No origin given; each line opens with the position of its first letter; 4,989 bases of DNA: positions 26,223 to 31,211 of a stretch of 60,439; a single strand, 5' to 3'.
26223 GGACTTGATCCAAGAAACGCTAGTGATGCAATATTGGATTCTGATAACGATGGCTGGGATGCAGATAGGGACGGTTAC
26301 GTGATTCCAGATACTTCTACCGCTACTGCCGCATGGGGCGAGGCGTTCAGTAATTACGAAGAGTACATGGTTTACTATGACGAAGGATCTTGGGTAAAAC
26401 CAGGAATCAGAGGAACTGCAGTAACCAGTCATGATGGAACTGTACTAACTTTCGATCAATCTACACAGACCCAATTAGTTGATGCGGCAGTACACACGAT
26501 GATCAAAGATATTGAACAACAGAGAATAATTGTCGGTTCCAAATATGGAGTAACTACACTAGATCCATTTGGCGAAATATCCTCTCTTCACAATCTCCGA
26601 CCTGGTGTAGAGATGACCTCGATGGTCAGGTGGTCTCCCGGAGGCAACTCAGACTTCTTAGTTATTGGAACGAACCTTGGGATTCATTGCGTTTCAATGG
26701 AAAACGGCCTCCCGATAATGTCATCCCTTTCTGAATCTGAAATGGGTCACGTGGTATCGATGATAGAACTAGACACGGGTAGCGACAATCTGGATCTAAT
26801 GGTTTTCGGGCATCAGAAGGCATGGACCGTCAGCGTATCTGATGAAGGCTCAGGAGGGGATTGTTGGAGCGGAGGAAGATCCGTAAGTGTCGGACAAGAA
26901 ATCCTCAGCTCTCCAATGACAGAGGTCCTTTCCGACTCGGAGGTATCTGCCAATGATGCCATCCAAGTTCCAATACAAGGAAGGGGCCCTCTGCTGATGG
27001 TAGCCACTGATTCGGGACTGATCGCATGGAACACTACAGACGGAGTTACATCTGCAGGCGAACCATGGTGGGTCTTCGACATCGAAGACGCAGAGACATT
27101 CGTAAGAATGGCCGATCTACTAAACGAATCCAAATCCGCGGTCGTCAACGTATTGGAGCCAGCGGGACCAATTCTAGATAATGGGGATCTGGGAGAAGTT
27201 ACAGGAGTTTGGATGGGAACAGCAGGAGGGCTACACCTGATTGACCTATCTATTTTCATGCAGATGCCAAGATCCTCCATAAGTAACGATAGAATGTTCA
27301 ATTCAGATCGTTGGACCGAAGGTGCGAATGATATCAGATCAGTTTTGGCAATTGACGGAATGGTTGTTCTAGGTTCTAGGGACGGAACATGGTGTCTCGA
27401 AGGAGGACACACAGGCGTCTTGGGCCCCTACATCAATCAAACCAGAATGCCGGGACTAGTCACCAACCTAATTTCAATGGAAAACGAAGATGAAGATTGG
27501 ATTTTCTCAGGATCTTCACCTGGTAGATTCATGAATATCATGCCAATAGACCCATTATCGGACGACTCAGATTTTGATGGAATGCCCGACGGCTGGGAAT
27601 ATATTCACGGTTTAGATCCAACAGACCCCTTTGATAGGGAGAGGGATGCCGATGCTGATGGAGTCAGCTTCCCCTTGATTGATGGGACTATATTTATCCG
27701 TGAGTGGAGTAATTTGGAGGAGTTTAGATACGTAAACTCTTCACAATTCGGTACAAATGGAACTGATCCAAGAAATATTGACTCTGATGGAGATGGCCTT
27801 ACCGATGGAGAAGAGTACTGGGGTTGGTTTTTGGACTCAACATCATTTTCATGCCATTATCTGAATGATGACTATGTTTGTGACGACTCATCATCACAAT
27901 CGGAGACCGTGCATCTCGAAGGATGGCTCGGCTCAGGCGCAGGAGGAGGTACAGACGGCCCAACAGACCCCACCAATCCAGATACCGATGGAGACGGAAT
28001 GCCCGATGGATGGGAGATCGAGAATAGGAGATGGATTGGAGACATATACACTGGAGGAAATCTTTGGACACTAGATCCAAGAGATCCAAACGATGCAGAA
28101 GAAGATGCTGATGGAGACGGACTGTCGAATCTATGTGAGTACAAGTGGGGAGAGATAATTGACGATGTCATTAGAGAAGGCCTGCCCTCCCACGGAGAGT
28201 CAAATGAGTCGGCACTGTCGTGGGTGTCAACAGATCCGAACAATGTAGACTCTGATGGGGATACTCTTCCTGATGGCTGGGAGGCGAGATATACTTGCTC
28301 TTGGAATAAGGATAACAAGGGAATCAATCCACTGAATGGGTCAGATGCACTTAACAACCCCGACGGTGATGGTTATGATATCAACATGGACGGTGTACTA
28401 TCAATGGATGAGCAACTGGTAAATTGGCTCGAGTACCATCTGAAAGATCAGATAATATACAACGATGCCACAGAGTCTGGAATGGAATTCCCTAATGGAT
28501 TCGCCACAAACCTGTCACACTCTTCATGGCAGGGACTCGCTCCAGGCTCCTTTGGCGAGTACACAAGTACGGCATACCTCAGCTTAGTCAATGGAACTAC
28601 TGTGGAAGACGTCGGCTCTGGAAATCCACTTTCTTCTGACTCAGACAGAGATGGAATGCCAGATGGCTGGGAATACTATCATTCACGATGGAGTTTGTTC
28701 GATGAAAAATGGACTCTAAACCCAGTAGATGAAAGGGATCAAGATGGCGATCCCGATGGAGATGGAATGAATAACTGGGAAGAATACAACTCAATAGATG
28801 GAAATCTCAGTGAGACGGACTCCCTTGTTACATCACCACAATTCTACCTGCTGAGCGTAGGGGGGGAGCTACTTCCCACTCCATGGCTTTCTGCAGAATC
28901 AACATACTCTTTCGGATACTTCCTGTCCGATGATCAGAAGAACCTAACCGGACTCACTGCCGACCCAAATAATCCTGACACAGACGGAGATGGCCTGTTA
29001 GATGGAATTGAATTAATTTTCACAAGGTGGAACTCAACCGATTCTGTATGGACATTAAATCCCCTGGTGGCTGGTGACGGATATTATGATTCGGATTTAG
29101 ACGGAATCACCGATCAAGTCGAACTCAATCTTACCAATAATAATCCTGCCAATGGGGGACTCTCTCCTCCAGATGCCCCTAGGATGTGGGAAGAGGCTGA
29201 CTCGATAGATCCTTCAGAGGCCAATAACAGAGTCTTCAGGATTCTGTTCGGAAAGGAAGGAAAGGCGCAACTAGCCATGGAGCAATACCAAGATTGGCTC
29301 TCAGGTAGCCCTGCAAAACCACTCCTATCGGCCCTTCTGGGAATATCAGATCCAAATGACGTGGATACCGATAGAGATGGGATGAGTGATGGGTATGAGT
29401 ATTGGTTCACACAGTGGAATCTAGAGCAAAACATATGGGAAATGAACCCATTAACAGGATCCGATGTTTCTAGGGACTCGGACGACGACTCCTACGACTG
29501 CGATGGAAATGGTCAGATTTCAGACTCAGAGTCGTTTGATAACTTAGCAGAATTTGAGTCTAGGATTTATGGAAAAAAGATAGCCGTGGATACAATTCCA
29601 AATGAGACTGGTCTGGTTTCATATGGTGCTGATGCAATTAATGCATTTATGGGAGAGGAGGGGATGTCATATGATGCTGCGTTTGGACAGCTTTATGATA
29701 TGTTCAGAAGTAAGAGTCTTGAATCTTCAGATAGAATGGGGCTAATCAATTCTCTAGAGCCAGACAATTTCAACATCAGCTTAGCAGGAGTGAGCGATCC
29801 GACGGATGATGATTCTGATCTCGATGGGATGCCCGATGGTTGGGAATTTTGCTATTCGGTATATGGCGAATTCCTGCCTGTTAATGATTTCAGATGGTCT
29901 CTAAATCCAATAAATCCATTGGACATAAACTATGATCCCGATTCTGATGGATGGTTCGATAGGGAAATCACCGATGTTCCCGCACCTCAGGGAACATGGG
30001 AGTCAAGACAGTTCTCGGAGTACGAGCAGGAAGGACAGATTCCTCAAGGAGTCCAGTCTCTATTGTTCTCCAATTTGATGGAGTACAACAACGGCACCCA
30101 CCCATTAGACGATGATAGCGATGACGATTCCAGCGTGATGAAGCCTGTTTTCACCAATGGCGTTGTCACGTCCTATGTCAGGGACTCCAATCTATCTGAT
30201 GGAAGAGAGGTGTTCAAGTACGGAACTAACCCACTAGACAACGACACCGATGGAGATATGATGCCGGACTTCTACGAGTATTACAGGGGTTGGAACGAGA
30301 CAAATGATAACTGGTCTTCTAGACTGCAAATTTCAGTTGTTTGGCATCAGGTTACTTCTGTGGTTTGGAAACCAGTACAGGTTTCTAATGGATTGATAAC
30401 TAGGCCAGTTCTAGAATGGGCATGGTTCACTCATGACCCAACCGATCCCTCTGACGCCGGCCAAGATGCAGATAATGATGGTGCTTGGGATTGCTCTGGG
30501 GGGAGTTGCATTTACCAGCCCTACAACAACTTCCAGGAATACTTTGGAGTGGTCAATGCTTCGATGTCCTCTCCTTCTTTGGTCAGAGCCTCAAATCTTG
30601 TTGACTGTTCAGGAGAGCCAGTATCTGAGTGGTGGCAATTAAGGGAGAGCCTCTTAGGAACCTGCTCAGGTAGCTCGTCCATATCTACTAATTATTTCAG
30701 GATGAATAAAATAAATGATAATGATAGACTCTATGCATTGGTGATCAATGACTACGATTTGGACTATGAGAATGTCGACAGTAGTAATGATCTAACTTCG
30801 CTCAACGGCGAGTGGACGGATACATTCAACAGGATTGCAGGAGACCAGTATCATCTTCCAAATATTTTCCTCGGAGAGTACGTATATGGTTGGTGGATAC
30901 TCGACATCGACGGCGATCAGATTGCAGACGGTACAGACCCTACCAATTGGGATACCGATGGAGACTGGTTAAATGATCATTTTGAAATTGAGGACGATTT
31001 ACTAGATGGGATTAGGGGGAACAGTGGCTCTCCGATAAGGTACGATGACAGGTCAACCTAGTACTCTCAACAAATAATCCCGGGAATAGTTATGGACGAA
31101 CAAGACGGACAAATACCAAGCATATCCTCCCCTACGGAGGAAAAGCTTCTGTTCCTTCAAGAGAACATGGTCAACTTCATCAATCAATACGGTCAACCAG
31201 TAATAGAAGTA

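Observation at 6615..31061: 24.5-kb surface island: AglB giant, S8 protease, beta-helix giant, STAND regulator, MBL hydrolase, calcium-repeat giant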

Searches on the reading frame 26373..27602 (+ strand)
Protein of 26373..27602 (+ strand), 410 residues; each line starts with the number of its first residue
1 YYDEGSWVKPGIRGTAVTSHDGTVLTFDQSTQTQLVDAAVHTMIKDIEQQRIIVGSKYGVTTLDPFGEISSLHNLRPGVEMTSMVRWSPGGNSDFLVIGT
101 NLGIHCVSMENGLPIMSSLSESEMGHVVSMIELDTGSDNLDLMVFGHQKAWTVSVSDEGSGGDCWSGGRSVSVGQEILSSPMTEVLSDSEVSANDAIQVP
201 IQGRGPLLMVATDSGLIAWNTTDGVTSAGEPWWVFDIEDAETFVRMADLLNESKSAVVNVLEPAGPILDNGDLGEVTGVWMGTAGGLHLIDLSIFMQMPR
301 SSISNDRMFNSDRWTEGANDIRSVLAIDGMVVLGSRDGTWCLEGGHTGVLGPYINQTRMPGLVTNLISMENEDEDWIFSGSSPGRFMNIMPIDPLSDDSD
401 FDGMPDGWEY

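Call 74: search_protein_families(library=pfam, proteins=[window:26373-27602:+], max_evalue=0.1)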
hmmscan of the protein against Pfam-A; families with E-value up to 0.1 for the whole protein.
window:26373-27602:+ (410 aa): 1 family
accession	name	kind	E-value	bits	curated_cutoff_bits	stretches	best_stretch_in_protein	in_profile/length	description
PF23414.1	Beta-prop_EML_2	-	0.047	13.5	90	1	16-101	14-101/266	Echinoderm microtubule-associated protein second beta-propeller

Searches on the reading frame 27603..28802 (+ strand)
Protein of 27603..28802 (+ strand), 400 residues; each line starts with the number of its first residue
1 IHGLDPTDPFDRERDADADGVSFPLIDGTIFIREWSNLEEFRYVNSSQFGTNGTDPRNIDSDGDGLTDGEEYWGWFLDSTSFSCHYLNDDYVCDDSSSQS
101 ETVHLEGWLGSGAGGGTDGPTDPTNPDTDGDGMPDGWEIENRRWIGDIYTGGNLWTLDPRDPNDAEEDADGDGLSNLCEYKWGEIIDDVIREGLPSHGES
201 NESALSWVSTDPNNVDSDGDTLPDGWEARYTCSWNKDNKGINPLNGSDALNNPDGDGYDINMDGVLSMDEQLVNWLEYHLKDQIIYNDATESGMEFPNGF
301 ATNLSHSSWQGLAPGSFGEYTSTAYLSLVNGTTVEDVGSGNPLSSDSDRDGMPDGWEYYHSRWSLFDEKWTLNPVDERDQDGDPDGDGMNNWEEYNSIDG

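Call 74: search_protein_families(library=pfam, proteins=[window:27603-28802:+], max_evalue=0.1)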
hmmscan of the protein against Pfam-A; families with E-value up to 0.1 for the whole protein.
window:27603-28802:+ (400 aa): 1 family
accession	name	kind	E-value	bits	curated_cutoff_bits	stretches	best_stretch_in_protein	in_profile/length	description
PF18884.5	TSP3_bac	-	0.0037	17.5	25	2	127-139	1-13/22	Bacterial TSP3 repeat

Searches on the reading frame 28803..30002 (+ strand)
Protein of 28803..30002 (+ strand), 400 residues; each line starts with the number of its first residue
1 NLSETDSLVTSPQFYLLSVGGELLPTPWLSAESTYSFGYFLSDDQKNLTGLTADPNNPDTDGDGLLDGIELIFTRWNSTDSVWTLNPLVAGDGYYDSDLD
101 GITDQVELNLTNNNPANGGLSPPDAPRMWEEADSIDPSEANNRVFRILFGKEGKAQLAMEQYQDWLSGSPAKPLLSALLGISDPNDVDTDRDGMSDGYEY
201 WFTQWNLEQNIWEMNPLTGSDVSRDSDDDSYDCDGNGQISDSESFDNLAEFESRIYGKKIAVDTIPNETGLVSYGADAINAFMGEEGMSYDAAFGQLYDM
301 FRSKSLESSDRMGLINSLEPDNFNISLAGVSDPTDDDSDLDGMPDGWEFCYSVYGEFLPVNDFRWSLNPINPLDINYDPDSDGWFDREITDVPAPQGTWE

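Call 74: search_protein_families(library=pfam, proteins=[window:28803-30002:+], max_evalue=0.1)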
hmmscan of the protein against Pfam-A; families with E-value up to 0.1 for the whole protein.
window:28803-30002:+ (400 aa): 1 family
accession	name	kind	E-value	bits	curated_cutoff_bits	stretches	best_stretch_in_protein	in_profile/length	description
PF18884.5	TSP3_bac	-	0.032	14.5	25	1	59-71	1-13/22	Bacterial TSP3 repeat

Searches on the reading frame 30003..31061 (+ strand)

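Call 74: search_protein_families(library=pfam, proteins=[window:30003-31061:+], max_evalue=0.1)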
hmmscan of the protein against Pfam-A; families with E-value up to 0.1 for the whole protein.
window:30003-31061:+ (352 aa): 1 family
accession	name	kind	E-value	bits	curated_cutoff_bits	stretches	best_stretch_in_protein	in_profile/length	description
PF18884.5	TSP3_bac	-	0.035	14.4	25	1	64-79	7-21/22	Bacterial TSP3 repeat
